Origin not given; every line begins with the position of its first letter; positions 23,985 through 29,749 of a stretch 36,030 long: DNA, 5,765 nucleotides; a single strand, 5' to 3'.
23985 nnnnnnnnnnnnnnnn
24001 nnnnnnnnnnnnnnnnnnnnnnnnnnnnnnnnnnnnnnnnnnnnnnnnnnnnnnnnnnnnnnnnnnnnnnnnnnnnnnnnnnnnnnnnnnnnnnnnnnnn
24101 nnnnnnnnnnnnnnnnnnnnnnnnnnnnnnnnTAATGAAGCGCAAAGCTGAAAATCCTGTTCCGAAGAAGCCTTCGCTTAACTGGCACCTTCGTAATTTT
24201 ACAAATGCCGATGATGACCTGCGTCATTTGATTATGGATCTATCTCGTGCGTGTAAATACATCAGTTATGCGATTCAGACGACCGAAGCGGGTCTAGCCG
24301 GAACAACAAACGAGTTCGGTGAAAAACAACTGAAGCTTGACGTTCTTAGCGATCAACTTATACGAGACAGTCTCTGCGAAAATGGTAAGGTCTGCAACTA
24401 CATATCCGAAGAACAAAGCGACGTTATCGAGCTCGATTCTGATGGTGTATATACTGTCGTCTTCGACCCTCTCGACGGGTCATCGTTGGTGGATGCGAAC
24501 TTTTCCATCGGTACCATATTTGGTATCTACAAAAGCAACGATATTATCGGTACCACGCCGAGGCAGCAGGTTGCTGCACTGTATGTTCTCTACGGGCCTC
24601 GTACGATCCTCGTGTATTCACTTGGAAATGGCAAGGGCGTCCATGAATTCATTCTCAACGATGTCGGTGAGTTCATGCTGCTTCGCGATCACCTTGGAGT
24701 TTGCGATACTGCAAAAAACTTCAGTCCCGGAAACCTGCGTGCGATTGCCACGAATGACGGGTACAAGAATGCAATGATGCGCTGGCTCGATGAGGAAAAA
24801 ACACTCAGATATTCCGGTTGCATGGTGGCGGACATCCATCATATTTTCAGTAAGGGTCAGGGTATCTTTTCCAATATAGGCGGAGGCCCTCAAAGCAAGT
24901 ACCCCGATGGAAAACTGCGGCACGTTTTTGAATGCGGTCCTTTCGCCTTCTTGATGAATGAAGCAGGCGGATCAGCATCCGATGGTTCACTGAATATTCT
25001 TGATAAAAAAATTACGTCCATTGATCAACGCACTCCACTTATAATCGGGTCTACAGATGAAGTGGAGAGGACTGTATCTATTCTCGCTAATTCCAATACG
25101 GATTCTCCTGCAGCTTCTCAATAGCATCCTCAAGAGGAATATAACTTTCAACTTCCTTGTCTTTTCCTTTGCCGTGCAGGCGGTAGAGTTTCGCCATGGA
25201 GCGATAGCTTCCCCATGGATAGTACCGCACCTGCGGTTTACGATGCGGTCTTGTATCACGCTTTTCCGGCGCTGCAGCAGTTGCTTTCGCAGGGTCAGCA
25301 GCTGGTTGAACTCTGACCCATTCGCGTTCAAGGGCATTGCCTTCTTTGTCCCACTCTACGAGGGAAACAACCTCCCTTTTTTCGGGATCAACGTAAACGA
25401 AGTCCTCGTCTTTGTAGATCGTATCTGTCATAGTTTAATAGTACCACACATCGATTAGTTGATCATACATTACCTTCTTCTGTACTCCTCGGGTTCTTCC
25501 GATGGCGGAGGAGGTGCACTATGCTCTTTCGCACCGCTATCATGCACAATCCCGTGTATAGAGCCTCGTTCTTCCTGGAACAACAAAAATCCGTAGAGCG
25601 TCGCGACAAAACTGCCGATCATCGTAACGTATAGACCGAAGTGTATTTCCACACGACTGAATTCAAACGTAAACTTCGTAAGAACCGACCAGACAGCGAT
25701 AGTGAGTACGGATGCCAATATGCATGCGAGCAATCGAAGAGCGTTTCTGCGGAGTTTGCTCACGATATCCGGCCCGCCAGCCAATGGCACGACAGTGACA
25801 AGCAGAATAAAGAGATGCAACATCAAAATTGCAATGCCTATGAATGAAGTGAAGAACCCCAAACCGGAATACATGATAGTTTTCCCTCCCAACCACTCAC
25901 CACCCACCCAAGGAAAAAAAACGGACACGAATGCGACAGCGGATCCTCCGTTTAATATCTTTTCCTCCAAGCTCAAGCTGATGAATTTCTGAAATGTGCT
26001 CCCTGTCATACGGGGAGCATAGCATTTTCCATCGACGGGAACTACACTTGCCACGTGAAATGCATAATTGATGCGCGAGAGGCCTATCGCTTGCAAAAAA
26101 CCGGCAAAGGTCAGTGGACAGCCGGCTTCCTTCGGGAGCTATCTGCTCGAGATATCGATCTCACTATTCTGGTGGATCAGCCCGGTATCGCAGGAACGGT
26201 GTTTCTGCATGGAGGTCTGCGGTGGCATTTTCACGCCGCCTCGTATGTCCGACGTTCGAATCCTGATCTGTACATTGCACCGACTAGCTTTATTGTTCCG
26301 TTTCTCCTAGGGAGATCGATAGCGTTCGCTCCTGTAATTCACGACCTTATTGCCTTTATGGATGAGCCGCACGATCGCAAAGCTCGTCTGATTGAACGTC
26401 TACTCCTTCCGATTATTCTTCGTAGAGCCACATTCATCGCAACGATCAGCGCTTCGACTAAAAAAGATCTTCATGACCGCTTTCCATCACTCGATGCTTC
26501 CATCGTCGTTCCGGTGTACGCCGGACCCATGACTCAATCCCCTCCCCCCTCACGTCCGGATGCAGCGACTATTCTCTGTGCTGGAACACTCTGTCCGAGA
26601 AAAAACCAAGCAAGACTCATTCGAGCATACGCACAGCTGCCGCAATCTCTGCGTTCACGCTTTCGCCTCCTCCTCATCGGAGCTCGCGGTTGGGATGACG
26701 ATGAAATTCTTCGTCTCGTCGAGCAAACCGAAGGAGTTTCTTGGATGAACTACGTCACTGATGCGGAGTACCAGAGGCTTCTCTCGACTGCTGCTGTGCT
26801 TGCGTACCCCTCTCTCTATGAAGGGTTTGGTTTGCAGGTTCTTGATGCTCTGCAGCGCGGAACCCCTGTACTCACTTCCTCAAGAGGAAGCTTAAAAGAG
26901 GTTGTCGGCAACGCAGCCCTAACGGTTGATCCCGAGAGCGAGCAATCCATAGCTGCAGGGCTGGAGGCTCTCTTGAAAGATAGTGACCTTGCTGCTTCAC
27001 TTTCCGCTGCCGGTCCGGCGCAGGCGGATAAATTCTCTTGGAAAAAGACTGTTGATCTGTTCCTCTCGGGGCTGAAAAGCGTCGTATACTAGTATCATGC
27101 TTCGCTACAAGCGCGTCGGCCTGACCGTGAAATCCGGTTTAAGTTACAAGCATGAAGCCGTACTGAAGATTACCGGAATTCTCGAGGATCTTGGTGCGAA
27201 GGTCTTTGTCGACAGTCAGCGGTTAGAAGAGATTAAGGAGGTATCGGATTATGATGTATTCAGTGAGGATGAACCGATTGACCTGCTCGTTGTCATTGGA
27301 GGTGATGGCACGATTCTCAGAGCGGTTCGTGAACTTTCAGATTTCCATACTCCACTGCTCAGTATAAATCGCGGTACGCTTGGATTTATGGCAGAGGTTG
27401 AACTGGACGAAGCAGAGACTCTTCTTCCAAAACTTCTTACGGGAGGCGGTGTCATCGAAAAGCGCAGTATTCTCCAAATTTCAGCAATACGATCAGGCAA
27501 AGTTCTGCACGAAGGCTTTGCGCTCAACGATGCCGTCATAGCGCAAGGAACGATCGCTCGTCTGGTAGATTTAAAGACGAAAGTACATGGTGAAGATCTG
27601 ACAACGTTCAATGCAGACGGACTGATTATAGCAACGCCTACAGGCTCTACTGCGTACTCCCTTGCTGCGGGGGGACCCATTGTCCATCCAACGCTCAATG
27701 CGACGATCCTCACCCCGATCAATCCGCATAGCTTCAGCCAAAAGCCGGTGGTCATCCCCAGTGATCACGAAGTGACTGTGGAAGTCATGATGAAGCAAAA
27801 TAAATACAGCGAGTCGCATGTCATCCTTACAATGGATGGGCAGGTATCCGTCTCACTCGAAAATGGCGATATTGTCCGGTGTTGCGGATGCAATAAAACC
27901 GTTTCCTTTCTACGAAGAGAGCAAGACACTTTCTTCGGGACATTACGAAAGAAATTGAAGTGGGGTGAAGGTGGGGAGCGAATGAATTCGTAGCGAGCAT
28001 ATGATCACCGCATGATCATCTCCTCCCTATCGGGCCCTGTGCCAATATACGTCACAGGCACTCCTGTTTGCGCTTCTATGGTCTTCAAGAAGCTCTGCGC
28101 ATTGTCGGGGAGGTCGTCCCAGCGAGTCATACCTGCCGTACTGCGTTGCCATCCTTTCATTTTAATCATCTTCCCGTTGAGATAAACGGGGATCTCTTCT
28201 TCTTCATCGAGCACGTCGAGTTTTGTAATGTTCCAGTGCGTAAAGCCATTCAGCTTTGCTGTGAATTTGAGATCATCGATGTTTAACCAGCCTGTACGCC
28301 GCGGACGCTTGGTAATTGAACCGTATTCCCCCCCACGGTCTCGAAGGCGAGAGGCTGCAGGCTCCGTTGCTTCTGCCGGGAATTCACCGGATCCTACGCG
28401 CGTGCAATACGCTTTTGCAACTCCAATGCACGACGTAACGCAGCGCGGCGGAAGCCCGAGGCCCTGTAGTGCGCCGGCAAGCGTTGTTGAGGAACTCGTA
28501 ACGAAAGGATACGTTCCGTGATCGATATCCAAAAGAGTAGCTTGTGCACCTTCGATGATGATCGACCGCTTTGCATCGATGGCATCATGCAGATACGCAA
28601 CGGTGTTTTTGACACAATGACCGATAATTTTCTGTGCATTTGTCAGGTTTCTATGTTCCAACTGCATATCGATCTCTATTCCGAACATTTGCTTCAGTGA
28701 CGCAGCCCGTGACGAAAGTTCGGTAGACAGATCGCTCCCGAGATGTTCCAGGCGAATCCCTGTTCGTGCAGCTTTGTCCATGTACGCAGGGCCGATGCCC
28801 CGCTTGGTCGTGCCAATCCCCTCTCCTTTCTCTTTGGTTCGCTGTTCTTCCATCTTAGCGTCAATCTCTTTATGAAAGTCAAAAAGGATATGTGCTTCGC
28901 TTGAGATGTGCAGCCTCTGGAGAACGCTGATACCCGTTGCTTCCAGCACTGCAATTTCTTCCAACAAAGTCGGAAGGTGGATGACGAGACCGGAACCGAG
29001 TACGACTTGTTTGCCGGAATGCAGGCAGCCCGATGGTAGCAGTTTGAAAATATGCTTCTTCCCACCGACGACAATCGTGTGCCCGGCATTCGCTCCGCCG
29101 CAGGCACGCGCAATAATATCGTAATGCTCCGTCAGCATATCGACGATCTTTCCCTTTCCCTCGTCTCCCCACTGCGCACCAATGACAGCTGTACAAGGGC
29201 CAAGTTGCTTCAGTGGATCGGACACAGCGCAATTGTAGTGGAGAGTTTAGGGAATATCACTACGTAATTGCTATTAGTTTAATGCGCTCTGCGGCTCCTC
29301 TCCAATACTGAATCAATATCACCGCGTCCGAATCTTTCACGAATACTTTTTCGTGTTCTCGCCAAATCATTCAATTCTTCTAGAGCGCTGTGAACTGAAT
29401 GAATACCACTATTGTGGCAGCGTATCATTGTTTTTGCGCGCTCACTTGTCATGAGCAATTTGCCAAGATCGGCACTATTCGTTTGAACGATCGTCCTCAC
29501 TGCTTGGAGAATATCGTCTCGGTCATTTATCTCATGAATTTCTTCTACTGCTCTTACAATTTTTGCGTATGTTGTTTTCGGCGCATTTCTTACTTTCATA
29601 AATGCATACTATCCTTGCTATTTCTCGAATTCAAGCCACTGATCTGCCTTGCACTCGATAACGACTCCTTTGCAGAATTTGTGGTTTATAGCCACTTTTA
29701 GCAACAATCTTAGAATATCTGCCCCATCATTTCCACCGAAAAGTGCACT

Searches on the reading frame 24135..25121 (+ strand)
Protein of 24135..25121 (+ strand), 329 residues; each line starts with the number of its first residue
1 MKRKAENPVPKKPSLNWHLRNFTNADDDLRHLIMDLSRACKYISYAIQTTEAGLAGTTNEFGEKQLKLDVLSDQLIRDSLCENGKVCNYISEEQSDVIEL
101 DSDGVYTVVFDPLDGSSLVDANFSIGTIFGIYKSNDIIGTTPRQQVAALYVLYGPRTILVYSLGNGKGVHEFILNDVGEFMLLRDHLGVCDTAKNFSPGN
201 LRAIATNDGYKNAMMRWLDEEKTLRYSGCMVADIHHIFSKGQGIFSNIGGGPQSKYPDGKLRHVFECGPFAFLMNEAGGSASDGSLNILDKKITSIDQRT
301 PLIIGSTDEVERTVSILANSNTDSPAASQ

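Call 24: search_protein_families(library=pfam, proteins=[window:24135-25121:+], max_evalue=0.001)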
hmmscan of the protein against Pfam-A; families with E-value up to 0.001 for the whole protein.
window:24135-25121:+ (329 aa): 2 families
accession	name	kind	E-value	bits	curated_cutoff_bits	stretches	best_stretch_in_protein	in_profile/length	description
PF00316.25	FBPase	-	1.7e-46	158.7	34.8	1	21-183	13-189/191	Fructose-1-6-bisphosphatase, N-terminal domain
PF18913.5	FBPase_C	-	3.5e-33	114.6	27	1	192-316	4-125/127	Fructose-1-6-bisphosphatase, C-terminal domain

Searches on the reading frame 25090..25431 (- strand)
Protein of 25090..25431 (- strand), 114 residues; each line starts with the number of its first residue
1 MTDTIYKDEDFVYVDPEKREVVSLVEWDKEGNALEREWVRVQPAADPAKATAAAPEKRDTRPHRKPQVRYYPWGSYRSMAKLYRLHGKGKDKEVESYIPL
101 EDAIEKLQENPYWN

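Call 54: search_protein_families(library=pfam, proteins=[window:25090-25431:-], max_evalue=0.1)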
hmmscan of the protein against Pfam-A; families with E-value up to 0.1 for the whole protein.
window:25090-25431:- (114 aa): 1 family
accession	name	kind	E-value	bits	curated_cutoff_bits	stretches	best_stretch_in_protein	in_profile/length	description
PF00164.32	Ribosom_S12_S23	-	0.075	13.2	22.3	0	81-110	35-64/110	Ribosomal protein S12/S23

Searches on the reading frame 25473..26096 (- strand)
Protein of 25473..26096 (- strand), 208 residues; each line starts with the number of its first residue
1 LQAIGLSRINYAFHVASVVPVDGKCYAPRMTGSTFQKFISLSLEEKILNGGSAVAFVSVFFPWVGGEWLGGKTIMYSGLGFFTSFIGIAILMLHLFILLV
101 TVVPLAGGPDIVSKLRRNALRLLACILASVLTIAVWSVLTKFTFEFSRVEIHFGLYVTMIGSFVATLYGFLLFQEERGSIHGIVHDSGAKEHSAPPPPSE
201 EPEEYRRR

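Call 24: search_protein_families(library=pfam, proteins=[window:25473-26096:-], max_evalue=0.001)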
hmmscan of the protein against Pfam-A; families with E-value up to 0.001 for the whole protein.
window:25473-26096:- (208 aa): 0 families

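Call 31: search_protein_families(library=pfam, proteins=[window:25473-26096:-], max_evalue=1)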
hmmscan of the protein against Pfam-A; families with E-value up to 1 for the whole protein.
window:25473-26096:- (208 aa): 1 family
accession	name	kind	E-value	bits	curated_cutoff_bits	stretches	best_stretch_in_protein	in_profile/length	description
PF19545.4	DUF6069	-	0.063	13.8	27.2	1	116-172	5-64/129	Family of unknown function (DUF6069)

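Call 83: search_protein_families(library=ncbifam, proteins=[window:25473-26096:-], max_evalue=0.01)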
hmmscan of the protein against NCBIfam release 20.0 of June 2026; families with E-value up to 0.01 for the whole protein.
window:25473-26096:- (208 aa): 0 families

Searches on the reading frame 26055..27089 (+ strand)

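Call 24: search_protein_families(library=pfam, proteins=[window:26055-27089:+], max_evalue=0.001)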
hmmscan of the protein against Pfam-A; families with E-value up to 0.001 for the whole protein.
window:26055-27089:+ (345 aa): 4 families
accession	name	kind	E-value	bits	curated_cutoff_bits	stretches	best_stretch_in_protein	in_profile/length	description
PF00534.26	Glycos_transf_1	-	8e-27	94.3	26.4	1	167-320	12-169/172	Glycosyl transferases group 1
PF13692.12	Glyco_trans_1_4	-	1.4e-22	80.9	27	1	172-309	3-142/142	Glycosyl transferases group 1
PF20706.3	GT4-conflict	-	4.5e-14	52.7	26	1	143-296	169-330/385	Family 4 Glycosyltransferase in conflict systems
PF13524.12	Glyco_trans_1_2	-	0.00015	22.2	25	1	193-327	10-133/144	Glycosyl transferase-like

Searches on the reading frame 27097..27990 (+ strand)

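Call 24: search_protein_families(library=pfam, proteins=[window:27097-27990:+], max_evalue=0.001)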
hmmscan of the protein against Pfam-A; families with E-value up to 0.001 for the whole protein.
window:27097-27990:+ (298 aa): 3 families
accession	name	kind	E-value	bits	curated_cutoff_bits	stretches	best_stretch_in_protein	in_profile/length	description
PF20143.4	NAD_kinase_C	-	8.9e-31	106.7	23.7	1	143-273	1-125/126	ATP-NAD kinase C-terminal domain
PF01513.26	NAD_kinase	-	2.6e-16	60.6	25.5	1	56-116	68-128/130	ATP-NAD kinase N-terminal domain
PF00781.29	DAGK_cat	-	0.00071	19.6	23.6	0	20-94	17-91/125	Diacylglycerol kinase catalytic domain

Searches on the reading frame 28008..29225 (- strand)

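Call 24: search_protein_families(library=pfam, proteins=[window:28008-29225:-], max_evalue=0.001)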
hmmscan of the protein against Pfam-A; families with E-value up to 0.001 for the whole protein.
window:28008-29225:- (406 aa): 1 family
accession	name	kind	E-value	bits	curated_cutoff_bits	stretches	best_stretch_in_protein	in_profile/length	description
PF00709.27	Adenylsucc_synt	-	1.2e-138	462.8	27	2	13-347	1-337/416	Adenylosuccinate synthetase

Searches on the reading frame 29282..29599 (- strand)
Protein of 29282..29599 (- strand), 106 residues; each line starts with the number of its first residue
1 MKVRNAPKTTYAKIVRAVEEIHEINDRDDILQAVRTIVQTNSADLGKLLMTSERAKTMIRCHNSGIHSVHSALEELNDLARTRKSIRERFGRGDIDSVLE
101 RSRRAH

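Call 24: search_protein_families(library=pfam, proteins=[window:29282-29599:-], max_evalue=0.001)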
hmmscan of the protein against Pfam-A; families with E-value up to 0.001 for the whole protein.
window:29282-29599:- (106 aa): 0 families

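Call 31: search_protein_families(library=pfam, proteins=[window:29282-29599:-], max_evalue=1)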
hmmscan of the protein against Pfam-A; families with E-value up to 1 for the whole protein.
window:29282-29599:- (106 aa): 2 families
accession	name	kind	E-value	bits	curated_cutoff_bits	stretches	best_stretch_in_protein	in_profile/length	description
PF04048.20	Sec8_N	-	0.042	14.2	26.8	1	9-63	72-127/142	Exocyst complex component Sec8 N-terminal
PF19191.5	HEF_HK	-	0.055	14.4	24.1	0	9-46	15-52/67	HEF_HK domain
